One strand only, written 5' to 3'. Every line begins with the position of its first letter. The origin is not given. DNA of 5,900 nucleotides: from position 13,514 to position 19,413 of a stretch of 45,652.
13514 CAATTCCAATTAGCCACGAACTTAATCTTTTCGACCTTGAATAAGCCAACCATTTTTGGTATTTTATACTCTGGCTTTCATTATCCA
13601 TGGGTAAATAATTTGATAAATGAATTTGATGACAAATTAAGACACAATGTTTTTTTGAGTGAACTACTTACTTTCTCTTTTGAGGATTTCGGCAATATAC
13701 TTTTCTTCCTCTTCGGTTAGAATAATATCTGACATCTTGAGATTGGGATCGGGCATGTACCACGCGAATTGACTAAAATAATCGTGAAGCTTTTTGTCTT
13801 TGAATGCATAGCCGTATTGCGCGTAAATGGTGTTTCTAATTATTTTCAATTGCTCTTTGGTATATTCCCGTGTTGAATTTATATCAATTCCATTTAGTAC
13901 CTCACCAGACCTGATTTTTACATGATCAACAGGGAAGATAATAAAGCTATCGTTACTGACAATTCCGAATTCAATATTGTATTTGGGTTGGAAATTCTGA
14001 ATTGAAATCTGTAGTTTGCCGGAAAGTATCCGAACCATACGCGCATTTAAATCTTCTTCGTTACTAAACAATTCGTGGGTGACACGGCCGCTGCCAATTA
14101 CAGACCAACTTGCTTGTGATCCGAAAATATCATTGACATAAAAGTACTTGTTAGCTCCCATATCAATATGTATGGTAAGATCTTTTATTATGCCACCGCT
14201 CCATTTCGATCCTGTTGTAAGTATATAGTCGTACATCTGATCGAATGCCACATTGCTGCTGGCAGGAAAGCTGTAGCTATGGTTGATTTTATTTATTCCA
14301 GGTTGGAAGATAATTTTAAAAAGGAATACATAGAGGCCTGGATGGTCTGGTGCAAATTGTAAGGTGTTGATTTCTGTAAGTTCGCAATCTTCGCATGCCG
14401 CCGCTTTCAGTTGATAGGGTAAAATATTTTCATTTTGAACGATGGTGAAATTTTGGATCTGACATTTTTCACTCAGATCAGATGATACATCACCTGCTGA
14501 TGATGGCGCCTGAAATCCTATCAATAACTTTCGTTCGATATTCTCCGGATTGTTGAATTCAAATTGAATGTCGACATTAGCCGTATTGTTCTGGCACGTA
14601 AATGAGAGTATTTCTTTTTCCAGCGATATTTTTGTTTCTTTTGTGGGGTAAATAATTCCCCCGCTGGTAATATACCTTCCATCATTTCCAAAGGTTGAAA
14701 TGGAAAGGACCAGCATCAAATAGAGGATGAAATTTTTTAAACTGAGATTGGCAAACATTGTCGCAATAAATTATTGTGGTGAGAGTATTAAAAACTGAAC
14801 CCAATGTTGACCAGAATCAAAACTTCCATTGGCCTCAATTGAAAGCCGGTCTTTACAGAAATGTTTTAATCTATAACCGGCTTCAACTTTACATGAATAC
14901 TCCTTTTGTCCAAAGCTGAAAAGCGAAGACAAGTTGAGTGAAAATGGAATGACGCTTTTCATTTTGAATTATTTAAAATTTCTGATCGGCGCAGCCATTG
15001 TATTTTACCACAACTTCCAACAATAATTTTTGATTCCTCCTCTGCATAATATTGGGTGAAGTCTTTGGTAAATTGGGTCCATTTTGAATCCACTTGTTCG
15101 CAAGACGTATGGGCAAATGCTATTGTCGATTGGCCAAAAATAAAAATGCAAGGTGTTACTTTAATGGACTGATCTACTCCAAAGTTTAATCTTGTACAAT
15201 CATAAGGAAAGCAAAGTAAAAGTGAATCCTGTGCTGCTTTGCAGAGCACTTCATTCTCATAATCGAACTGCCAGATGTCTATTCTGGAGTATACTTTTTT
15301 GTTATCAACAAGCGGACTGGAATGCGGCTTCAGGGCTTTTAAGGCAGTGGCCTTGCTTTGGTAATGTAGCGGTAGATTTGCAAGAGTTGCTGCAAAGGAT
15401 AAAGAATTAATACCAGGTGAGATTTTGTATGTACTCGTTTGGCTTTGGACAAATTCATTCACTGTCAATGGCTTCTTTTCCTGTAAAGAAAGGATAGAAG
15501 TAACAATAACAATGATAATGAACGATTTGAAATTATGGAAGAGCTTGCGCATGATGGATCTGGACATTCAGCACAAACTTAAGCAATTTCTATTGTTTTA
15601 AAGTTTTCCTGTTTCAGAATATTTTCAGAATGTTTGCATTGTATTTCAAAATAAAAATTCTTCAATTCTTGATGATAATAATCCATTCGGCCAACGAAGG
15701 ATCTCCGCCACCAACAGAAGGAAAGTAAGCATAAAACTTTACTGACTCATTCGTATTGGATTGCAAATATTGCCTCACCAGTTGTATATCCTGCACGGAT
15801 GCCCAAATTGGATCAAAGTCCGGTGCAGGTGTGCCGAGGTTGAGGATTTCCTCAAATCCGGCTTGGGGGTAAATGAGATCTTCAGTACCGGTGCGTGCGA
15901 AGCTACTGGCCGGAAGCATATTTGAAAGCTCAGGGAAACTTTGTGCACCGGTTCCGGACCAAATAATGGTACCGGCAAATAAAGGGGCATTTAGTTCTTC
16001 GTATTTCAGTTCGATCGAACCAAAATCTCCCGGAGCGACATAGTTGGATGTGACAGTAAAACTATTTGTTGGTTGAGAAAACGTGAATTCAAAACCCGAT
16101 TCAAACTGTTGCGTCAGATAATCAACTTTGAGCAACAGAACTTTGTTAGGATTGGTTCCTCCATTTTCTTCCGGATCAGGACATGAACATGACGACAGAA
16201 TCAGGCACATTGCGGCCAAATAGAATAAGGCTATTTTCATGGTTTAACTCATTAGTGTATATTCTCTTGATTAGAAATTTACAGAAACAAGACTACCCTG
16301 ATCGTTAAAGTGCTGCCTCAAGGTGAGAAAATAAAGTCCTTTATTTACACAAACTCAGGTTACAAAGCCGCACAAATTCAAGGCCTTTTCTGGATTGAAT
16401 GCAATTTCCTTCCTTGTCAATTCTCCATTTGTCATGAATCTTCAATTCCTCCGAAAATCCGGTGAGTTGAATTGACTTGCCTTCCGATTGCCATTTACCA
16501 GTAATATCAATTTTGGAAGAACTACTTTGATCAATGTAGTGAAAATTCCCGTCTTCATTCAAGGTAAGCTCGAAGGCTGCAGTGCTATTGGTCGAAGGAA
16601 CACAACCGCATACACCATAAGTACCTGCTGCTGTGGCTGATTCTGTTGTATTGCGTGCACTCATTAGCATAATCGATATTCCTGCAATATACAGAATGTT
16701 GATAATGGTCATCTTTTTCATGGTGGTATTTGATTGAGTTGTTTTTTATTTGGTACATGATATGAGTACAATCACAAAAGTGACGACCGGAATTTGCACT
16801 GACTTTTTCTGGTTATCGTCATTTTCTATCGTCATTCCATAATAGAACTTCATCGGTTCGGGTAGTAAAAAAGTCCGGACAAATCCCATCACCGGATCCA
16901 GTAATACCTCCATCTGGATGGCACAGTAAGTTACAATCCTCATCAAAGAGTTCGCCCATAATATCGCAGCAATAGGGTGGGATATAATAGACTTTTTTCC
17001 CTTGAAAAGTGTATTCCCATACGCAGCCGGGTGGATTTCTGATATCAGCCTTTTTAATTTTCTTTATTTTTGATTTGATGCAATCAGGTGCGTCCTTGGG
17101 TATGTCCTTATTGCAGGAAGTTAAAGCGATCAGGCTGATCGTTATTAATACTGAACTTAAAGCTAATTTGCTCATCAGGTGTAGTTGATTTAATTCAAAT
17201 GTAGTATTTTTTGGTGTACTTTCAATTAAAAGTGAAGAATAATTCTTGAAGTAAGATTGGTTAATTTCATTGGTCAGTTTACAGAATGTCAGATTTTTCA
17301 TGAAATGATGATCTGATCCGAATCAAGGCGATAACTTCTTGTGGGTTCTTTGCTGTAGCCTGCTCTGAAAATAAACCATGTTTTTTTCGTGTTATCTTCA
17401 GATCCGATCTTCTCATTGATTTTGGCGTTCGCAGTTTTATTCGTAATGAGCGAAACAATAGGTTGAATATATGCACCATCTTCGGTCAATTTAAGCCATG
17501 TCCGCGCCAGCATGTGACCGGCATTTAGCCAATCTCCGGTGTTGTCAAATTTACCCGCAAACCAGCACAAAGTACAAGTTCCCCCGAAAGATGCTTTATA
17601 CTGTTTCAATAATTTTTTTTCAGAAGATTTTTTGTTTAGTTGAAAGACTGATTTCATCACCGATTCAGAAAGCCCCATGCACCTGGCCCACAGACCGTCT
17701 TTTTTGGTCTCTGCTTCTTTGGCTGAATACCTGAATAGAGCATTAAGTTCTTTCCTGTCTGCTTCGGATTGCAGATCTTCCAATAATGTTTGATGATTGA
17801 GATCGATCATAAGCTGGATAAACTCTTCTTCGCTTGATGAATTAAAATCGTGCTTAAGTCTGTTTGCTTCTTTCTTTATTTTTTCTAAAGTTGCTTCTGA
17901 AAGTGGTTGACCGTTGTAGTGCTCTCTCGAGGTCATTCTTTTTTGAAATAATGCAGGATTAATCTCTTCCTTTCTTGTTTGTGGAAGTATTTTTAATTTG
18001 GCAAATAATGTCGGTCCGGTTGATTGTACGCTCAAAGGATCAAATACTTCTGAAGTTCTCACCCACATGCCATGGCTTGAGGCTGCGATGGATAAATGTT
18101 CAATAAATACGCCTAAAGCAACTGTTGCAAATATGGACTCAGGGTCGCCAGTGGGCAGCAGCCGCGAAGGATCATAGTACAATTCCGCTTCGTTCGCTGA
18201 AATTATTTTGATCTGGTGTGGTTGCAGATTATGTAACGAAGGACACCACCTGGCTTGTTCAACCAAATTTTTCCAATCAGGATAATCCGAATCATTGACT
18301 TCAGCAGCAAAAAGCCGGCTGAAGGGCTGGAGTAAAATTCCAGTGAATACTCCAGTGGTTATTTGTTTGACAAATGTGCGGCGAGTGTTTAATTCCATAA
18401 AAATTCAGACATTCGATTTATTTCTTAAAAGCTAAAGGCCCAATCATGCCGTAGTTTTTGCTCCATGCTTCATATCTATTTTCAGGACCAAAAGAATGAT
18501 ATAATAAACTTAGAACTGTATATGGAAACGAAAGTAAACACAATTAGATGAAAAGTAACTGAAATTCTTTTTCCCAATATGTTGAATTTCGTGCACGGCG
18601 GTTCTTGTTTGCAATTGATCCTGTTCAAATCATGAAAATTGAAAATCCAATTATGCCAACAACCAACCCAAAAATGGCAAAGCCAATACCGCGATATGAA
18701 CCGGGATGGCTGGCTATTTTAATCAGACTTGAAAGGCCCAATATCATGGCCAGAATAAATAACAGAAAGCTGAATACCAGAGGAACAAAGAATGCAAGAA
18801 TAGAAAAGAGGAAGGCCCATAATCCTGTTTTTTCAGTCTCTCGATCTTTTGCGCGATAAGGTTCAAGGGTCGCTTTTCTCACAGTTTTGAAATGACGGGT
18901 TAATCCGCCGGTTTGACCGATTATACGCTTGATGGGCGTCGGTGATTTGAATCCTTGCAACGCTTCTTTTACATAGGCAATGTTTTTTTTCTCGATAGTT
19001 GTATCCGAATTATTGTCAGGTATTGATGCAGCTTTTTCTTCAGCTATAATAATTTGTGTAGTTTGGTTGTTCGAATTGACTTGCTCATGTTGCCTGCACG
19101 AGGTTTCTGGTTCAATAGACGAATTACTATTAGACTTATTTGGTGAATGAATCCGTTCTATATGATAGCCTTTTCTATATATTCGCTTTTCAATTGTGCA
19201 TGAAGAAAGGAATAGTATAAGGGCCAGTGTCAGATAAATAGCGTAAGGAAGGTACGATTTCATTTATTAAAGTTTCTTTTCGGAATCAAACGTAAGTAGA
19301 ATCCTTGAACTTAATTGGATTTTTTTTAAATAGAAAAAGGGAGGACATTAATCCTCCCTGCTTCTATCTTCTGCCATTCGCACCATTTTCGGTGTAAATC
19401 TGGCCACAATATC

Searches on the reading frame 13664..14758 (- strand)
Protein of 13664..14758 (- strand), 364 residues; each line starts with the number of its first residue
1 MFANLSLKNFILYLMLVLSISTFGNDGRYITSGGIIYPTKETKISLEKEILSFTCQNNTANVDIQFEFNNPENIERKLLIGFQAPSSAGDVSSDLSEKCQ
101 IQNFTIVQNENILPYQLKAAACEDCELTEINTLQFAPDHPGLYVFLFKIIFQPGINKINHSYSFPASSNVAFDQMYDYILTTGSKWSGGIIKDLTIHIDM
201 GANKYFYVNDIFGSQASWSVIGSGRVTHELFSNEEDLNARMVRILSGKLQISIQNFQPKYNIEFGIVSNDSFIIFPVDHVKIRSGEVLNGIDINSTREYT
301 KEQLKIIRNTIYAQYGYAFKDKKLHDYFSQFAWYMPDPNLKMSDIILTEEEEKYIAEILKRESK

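Call 63: search_protein_families(library=ncbifam, proteins=[window:13664-14758:-], max_evalue=0.00001)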
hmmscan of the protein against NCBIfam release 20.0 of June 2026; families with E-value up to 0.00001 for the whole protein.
window:13664-14758:- (364 aa): 0 families

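Call 89: search_protein_families(library=pfam, proteins=[window:13664-14758:-], max_evalue=0.001)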
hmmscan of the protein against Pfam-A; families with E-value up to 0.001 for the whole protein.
window:13664-14758:- (364 aa): 2 families
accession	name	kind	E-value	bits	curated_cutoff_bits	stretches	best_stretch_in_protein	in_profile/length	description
PF13308.11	YARHG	-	3.2e-19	69.1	27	1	297-362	19-84/85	YARHG domain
PF14415.11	DUF4424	-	1.2e-05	25.1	27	0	174-204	243-272/306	Domain of unknown function (DUF4424)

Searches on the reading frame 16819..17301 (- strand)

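Call 89: search_protein_families(library=pfam, proteins=[window:16819-17301:-], max_evalue=0.001)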
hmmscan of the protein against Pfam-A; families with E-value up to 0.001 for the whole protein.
window:16819-17301:- (160 aa): 1 family
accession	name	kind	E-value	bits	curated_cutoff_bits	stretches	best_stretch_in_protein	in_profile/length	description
PF22311.1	DUF6970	-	1.1e-30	105.7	27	1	80-157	1-78/78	Domain of unknown function (DUF6970)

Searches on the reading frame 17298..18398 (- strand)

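Call 16: search_protein_families(library=pfam, proteins=[window:17298-18398:-], max_evalue=0.001)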
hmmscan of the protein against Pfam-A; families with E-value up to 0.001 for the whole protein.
window:17298-18398:- (366 aa): 1 family
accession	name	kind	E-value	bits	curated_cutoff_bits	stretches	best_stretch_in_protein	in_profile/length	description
PF00881.29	Nitroreductase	-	1.8e-07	31.9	23.5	0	43-74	21-51/167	Nitroreductase family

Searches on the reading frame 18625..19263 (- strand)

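Call 16: search_protein_families(library=pfam, proteins=[window:18625-19263:-], max_evalue=0.001)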
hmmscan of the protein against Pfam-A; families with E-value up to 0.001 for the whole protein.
window:18625-19263:- (212 aa): 1 family
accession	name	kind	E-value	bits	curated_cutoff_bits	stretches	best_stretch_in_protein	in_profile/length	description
PF13828.11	DUF4190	-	7.7e-06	26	35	1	148-212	3-61/62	Domain of unknown function (DUF4190)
